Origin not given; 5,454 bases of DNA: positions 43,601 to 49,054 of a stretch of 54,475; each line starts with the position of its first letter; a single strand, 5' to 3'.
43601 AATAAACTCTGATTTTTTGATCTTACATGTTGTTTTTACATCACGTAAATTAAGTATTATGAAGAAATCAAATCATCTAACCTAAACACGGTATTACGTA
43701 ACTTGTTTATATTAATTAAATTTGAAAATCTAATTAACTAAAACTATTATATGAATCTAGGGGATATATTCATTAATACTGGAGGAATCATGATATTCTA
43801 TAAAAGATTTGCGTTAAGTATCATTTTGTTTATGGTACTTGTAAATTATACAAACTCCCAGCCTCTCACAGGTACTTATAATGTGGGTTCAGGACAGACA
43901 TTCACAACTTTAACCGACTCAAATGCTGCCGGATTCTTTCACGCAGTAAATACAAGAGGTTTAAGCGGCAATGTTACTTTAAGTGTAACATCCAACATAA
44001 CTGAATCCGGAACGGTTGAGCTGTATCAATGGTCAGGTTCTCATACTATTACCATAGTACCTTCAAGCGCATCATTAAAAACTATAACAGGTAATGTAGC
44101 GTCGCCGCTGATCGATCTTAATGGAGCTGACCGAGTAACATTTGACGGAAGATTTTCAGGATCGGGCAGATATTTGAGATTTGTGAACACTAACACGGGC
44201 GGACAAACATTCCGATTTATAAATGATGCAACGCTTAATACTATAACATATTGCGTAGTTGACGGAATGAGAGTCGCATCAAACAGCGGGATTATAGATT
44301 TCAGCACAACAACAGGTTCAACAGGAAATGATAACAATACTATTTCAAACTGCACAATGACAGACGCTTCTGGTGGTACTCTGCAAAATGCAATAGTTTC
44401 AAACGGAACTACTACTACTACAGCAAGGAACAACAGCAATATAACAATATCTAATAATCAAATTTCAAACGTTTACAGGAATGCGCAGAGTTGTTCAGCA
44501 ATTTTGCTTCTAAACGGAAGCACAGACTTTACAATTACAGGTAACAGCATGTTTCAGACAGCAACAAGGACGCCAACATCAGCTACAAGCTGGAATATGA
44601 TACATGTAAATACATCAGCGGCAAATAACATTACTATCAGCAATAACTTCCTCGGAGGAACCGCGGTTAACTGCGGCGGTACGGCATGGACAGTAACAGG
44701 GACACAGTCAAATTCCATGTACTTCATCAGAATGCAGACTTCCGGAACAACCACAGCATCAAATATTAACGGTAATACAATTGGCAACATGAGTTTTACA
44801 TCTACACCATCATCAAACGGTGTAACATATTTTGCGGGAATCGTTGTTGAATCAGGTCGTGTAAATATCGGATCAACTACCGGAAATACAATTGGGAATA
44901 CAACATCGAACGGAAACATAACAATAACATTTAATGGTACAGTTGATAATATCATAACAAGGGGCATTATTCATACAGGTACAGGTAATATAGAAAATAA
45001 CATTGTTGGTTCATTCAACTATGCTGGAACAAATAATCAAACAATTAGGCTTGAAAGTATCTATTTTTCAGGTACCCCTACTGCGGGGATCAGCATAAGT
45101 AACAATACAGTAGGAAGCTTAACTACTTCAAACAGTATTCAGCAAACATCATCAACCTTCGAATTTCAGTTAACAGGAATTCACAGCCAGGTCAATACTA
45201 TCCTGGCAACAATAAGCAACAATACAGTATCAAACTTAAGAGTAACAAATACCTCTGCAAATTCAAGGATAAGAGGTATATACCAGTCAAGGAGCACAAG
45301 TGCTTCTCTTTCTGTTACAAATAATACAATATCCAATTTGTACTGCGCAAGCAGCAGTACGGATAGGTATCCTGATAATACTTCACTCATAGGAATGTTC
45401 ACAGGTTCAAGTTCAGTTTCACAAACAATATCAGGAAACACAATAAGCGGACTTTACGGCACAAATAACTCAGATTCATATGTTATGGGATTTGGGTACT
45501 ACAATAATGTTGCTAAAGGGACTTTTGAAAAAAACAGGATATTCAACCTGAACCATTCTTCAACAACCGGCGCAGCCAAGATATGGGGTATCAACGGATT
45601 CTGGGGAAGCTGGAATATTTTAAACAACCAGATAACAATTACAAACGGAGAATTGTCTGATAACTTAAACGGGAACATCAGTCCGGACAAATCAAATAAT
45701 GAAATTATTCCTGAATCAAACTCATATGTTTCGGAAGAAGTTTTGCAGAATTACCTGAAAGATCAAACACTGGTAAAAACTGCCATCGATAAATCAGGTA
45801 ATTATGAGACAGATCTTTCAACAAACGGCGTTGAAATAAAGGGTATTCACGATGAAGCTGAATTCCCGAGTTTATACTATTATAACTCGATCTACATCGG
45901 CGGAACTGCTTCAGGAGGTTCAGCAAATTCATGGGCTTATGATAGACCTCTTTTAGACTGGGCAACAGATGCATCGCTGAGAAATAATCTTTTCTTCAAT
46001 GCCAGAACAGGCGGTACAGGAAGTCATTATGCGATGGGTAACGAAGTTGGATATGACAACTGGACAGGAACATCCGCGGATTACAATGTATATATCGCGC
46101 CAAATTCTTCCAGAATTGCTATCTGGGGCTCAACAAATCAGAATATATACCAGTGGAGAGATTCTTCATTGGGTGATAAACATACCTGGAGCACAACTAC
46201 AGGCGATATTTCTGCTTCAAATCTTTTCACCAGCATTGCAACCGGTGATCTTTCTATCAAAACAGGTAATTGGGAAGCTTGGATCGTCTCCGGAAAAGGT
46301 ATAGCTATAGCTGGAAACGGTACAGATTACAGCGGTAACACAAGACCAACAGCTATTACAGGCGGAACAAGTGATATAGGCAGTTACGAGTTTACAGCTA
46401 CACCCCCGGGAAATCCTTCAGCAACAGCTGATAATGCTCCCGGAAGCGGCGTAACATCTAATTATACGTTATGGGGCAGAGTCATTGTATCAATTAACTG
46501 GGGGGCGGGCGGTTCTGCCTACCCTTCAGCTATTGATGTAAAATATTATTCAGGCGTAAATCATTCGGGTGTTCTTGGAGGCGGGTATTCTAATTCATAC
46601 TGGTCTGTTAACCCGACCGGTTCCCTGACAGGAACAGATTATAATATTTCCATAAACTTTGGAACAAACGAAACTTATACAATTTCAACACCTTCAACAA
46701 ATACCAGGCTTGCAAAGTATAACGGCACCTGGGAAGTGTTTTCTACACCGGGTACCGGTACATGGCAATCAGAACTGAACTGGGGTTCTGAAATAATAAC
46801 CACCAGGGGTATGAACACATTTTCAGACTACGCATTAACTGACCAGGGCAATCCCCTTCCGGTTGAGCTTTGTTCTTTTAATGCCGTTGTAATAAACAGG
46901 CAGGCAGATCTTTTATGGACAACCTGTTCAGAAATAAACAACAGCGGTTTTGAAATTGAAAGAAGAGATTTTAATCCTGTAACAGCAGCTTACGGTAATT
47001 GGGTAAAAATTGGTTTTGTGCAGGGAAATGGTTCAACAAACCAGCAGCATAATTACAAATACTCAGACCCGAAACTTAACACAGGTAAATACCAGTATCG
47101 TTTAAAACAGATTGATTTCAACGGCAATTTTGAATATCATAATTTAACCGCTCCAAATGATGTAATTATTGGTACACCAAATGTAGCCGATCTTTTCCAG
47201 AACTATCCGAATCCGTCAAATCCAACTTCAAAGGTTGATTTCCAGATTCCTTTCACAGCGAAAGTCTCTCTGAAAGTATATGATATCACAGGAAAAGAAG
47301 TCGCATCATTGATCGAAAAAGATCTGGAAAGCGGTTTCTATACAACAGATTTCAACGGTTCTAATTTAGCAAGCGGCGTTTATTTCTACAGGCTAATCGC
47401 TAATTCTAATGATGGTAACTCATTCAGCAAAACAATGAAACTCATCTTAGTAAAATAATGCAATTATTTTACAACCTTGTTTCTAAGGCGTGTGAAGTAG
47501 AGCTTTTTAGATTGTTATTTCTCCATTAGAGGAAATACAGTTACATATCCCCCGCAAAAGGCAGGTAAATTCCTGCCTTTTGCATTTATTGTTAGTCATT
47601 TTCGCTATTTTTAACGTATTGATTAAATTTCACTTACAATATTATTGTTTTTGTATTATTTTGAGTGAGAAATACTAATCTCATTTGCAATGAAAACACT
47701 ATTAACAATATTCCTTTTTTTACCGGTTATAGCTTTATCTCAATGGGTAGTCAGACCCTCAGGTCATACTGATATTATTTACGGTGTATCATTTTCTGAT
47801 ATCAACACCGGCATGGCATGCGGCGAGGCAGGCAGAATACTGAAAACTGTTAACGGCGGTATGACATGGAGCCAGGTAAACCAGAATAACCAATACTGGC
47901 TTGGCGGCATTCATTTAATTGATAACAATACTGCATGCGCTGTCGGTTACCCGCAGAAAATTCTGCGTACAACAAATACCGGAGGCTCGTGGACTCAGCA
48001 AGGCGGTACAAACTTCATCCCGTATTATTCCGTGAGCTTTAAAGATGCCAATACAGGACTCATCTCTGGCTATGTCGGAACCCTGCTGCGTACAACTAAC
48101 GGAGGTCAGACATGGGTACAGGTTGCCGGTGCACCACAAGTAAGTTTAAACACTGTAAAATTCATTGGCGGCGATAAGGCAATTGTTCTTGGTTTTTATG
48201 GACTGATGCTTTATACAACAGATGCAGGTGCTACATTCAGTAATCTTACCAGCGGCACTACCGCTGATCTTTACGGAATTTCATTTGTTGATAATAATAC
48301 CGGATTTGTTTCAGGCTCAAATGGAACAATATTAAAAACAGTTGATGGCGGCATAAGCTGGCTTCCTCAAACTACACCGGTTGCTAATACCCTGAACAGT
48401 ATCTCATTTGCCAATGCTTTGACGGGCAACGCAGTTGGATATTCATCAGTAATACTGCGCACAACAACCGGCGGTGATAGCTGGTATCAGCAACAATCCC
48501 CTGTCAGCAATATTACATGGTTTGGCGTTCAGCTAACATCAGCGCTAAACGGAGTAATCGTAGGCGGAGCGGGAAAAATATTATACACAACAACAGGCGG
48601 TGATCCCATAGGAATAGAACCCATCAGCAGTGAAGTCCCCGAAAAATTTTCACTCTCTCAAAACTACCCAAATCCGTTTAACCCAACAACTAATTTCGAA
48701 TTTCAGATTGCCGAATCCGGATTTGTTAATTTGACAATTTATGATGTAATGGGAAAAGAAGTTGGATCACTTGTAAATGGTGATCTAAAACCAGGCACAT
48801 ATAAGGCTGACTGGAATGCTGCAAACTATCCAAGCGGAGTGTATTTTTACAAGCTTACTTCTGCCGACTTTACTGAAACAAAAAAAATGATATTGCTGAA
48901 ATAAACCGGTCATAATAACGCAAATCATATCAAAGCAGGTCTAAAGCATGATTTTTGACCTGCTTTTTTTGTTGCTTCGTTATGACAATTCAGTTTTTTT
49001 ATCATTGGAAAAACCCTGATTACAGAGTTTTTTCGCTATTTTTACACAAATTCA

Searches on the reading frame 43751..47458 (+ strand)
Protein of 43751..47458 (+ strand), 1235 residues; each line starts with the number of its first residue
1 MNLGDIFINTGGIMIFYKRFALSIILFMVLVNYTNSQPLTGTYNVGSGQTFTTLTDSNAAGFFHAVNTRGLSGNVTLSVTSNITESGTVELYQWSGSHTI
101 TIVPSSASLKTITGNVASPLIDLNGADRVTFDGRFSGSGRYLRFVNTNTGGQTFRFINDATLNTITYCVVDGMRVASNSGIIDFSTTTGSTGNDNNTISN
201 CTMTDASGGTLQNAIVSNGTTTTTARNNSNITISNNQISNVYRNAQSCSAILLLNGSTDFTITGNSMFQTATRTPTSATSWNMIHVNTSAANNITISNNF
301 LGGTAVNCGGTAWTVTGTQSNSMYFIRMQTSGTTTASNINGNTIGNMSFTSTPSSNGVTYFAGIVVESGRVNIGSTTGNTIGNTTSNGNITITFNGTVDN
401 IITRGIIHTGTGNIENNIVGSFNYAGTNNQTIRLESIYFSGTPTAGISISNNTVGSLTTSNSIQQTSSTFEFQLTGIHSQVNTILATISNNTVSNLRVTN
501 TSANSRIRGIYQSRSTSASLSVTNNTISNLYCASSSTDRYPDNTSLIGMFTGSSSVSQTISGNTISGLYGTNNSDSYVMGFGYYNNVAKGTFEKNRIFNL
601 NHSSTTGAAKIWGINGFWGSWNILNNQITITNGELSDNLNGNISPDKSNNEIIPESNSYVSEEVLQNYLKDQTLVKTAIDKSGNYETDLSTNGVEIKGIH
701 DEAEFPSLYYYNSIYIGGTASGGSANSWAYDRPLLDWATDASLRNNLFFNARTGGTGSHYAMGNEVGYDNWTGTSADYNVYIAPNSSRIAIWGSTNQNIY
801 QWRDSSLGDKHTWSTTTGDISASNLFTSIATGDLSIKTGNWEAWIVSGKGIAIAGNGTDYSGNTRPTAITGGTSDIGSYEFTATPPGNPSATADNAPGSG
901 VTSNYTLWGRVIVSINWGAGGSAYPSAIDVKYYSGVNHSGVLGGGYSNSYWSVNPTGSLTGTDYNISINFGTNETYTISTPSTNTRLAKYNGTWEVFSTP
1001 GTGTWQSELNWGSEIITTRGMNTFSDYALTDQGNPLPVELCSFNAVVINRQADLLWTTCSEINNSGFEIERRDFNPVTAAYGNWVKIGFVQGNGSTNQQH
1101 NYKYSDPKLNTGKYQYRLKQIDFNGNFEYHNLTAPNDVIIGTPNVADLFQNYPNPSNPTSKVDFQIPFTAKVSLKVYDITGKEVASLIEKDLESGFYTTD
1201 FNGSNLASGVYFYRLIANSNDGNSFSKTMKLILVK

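Call 23: search_protein_families(library=pfam, proteins=[window:43751-47458:+], max_evalue=0.00001)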
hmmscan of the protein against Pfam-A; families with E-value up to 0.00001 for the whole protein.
window:43751-47458:+ (1235 aa): 1 family
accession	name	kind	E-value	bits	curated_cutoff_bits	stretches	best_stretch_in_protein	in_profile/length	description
PF18962.6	Por_Secre_tail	-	2.4e-08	34.6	27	1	1152-1220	2-67/75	Secretion system C-terminal sorting domain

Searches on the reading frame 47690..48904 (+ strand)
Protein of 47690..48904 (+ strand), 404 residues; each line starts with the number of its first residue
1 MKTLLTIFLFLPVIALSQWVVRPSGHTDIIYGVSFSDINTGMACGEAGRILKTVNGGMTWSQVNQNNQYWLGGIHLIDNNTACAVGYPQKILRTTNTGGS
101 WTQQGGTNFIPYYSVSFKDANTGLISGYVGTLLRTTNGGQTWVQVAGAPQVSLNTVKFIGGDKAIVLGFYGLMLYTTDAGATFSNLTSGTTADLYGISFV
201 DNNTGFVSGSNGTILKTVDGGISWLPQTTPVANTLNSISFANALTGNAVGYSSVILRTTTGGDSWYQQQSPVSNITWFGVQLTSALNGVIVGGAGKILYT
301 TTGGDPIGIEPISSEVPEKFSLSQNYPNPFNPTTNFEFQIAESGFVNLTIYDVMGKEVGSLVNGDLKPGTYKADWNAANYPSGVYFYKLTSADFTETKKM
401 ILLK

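Call 49: search_protein_families(library=pfam, proteins=[window:47690-48904:+], max_evalue=0.0001)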
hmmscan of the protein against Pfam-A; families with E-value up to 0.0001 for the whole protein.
window:47690-48904:+ (404 aa): 3 families
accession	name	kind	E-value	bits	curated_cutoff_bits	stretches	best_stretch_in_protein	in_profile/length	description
PF14870.12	PSII_BNR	-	1.5e-29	103.7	27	3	190-267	16-96/303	Photosynthesis system II assembly factor YCF48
PF18962.6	Por_Secre_tail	-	2.7e-10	40.8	27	1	326-401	2-74/75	Secretion system C-terminal sorting domain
PF15902.12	Sortilin-Vps10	-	4.1e-09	36.2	33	0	131-193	2-67/446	Sortilin, neurotensin receptor 3,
